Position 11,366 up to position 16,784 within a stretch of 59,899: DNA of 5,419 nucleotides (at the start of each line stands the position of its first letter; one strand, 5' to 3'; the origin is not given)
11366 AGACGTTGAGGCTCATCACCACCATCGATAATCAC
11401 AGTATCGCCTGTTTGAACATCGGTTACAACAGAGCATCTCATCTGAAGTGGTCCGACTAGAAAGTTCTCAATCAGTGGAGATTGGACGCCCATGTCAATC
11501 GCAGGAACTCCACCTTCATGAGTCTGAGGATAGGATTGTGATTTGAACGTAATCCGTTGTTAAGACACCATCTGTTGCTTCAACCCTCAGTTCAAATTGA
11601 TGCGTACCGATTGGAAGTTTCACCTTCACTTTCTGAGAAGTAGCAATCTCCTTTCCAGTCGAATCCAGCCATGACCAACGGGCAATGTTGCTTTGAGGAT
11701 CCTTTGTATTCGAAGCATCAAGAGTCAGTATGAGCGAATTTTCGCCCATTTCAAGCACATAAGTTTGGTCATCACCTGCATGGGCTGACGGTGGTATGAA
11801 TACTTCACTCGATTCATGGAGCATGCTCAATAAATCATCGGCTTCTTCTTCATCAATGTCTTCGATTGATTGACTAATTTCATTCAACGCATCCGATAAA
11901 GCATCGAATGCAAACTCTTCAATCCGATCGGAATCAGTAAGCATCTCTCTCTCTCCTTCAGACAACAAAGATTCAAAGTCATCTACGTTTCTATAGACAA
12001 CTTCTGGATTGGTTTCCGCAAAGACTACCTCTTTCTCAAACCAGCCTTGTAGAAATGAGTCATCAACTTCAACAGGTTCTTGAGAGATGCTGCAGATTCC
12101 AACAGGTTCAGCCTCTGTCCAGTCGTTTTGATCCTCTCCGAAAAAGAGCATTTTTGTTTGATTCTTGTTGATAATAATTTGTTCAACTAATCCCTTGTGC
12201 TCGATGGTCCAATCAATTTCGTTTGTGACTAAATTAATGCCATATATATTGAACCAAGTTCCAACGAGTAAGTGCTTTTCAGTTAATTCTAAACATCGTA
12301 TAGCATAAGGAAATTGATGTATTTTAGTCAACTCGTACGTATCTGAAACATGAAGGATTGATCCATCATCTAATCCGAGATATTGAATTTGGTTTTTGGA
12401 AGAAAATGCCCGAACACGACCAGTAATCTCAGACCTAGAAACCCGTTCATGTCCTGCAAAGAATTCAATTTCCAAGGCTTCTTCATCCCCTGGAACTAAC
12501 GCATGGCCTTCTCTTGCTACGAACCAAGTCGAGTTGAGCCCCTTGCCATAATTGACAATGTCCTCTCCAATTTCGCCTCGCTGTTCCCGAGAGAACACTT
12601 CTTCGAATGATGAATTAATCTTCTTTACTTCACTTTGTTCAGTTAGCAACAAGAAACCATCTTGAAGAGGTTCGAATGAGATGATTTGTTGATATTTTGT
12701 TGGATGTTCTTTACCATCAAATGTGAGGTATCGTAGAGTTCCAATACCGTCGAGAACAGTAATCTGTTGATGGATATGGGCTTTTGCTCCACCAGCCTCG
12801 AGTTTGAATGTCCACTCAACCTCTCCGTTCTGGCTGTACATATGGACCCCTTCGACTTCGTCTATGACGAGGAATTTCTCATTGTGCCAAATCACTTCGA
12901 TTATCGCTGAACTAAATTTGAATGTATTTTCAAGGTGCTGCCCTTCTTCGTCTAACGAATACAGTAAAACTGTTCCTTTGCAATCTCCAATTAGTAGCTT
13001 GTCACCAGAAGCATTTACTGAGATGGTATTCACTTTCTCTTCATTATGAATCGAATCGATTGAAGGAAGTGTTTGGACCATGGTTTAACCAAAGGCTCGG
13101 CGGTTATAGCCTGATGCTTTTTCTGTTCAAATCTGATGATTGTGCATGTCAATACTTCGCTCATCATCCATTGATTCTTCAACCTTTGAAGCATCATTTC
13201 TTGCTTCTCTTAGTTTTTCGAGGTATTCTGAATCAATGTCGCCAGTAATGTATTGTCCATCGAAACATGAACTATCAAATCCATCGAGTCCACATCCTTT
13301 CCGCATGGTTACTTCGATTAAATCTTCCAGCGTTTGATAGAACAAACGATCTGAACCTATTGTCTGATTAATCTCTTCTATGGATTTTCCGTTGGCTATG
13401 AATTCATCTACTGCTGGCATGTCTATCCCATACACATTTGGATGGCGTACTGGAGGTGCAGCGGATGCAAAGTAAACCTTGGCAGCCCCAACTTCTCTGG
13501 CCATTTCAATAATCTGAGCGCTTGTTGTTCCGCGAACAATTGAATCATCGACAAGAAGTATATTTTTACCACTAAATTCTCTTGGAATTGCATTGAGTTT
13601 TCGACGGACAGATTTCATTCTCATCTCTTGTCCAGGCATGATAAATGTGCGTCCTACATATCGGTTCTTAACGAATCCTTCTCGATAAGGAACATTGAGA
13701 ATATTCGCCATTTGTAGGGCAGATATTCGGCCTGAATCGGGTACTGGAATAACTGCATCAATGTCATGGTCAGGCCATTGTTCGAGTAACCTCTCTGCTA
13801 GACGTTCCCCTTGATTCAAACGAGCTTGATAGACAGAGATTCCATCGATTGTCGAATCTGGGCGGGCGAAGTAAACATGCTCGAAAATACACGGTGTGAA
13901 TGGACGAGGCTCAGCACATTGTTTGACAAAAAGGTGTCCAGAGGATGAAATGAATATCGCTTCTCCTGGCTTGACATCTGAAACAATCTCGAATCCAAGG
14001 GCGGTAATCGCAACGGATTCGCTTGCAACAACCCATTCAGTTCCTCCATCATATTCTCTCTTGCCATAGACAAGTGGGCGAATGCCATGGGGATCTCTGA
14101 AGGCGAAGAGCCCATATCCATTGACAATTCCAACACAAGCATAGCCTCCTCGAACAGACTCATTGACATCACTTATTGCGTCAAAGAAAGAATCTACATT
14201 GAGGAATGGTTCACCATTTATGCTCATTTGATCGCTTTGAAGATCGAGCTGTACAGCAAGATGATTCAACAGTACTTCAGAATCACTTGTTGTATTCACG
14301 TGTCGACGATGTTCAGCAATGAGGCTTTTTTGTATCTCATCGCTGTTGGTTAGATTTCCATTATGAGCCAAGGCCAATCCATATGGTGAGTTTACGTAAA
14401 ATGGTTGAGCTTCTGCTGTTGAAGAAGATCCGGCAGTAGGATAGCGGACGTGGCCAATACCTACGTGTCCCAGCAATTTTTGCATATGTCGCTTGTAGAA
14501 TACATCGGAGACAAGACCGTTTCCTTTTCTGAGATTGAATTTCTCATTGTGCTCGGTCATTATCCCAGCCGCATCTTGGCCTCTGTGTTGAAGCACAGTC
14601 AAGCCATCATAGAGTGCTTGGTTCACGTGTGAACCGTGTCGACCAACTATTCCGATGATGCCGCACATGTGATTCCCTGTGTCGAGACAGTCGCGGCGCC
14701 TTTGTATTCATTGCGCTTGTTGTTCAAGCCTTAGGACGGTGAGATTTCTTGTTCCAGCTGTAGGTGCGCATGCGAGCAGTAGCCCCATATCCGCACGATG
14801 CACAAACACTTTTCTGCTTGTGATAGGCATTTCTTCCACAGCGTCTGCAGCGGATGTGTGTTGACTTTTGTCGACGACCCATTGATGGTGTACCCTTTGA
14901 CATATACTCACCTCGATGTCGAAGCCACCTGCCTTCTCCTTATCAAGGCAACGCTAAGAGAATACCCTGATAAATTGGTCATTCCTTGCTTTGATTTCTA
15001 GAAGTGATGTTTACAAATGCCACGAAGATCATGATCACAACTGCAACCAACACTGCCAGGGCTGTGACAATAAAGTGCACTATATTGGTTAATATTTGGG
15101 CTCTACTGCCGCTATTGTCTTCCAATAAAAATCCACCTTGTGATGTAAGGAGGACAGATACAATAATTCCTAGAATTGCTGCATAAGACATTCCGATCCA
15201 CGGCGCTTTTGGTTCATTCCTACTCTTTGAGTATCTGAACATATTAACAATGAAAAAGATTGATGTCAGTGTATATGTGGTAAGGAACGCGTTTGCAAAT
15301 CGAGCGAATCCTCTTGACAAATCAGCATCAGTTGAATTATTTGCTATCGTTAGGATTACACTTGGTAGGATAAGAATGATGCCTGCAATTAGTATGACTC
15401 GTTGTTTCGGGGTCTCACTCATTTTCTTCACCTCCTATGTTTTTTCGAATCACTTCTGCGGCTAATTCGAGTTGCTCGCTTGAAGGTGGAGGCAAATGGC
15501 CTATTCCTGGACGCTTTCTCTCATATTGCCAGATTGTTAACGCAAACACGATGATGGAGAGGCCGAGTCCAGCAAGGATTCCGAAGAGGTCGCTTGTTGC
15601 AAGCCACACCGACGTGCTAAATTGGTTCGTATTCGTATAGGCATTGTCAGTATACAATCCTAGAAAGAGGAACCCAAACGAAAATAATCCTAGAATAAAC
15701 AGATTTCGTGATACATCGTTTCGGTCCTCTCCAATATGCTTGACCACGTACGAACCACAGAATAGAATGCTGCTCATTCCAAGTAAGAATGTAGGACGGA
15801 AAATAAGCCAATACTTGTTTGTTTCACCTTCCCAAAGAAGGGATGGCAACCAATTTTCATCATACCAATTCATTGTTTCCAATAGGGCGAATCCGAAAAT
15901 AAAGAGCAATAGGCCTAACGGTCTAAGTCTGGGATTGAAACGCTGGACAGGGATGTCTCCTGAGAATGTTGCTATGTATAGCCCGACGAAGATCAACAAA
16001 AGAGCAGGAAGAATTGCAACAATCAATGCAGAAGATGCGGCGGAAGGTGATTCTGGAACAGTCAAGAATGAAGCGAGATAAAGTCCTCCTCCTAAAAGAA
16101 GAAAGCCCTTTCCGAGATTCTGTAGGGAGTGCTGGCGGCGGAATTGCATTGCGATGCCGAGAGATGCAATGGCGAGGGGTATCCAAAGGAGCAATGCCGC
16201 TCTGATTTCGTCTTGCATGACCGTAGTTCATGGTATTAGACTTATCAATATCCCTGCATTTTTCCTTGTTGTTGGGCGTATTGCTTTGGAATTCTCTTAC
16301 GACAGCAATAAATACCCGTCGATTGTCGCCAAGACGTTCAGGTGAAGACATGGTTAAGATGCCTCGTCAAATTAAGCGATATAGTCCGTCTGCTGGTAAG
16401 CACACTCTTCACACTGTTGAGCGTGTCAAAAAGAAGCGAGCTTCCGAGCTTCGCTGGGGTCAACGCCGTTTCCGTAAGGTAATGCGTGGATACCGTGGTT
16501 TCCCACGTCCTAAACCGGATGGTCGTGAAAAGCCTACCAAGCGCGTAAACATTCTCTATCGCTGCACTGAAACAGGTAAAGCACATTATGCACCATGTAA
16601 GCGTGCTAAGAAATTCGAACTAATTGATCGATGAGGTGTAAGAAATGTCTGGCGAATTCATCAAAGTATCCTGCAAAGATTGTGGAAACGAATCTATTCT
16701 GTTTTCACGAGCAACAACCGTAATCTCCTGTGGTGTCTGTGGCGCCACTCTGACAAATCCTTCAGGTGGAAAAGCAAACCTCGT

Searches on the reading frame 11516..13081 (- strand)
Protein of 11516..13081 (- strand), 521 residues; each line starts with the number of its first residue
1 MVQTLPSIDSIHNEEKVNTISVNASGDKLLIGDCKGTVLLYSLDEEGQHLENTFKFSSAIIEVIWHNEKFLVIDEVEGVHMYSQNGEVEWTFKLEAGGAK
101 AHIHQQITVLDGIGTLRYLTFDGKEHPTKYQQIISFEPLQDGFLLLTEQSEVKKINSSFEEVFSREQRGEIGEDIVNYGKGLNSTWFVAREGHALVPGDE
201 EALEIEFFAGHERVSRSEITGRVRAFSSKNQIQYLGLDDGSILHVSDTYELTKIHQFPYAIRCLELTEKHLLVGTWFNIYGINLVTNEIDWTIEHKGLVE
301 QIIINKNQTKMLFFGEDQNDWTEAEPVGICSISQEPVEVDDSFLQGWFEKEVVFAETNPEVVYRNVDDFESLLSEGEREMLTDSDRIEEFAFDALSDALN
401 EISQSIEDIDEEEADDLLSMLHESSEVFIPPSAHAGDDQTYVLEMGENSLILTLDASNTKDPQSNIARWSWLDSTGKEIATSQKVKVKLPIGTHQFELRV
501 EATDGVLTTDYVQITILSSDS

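Call 17: search_protein_families(library=pfam, proteins=[window:11516-13081:-], max_evalue=0.001)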
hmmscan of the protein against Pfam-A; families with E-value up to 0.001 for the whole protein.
window:11516-13081:- (521 aa): 2 families
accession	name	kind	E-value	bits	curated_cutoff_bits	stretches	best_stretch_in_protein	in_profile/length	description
PF23383.1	Beta-prop_IFT140_1st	-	3.3e-05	23.2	27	0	10-54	99-142/406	IFT140 first beta-propeller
PF22352.2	K319L-like_PKD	-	8.4e-05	22.9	27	1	452-516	14-84/84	K319L-like, PKD domain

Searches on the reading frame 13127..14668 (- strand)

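Call 17: search_protein_families(library=pfam, proteins=[window:13127-14668:-], max_evalue=0.001)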
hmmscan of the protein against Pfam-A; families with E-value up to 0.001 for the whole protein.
window:13127-14668:- (513 aa): 4 families
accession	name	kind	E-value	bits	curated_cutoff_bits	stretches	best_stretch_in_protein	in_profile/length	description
PF13522.11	GATase_6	-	1.9e-14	54.2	27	1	67-204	10-121/130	Glutamine amidotransferase domain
PF13537.11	GATase_7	-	6.8e-13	49.2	25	1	82-222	8-122/123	Glutamine amidotransferase domain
PF00156.33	Pribosyltran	-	2.4e-07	30.6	26.3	1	282-402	10-122/158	Phosphoribosyl transferase domain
PF13230.11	GATase_4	-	0.00016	21.2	23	1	68-193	72-188/272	Glutamine amidotransferases class-II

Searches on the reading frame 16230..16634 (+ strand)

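Call 17: search_protein_families(library=pfam, proteins=[window:16230-16634:+], max_evalue=0.001)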
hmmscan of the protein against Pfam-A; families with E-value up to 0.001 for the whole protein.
window:16230-16634:+ (134 aa): 1 family
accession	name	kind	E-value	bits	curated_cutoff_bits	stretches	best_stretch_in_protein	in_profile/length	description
PF00935.25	Ribosomal_L44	-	2.5e-25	89.1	25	1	57-131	1-75/76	Ribosomal protein L44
